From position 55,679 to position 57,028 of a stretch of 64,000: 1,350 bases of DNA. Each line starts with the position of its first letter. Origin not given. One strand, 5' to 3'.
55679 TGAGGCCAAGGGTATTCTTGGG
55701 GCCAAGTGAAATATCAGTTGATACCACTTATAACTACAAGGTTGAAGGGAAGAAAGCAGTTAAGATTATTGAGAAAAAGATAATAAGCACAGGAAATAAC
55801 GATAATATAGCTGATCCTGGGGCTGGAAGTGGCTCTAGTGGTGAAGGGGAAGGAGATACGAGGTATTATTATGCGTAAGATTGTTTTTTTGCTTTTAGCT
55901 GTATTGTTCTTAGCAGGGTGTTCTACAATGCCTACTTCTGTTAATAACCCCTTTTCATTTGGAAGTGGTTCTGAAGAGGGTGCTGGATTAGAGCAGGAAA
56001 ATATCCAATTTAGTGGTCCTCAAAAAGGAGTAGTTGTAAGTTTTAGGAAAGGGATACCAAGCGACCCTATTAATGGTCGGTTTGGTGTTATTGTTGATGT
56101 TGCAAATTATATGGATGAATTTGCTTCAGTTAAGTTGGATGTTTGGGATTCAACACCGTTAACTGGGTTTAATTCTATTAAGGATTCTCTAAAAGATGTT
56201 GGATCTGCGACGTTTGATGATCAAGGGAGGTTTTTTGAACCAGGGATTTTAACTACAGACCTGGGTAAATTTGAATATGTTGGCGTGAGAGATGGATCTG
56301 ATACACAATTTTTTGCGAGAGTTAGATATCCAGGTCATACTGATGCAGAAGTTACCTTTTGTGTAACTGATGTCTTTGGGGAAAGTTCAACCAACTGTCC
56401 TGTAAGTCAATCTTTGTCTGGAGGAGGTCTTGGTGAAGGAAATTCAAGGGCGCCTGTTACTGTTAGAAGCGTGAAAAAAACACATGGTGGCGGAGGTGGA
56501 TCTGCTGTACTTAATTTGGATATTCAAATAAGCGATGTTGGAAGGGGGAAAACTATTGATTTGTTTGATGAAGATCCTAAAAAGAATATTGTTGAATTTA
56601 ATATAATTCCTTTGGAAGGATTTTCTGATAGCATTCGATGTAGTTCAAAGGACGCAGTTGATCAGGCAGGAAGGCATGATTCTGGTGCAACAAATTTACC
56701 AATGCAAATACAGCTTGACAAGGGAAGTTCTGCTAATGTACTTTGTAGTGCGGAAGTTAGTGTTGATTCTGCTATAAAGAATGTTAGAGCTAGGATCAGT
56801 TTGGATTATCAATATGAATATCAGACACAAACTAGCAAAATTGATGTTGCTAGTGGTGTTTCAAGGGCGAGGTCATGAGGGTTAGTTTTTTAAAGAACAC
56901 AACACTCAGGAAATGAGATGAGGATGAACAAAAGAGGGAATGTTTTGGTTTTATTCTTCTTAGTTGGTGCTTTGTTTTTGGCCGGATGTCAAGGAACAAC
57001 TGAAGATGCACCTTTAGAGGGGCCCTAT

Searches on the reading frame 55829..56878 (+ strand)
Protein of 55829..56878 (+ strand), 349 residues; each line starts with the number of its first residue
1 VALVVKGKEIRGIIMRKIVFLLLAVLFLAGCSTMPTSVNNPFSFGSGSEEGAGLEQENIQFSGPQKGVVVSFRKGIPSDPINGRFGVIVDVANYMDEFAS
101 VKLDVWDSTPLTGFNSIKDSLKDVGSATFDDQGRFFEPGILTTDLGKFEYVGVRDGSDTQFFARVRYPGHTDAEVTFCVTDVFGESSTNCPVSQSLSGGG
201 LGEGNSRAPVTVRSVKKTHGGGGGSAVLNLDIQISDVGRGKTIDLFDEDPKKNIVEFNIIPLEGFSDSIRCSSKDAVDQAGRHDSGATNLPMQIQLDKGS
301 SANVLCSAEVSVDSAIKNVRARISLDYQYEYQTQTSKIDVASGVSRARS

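Call 41: search_protein_families(library=pfam, proteins=[window:55829-56878:+], max_evalue=0.01)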
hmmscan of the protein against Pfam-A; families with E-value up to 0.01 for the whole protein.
window:55829-56878:+ (349 aa): 1 family
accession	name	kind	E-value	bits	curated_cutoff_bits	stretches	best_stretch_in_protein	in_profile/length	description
PF08139.17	LPAM_1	-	4.7e-05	24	20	1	15-32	1-18/18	Prokaryotic membrane lipoprotein lipid attachment site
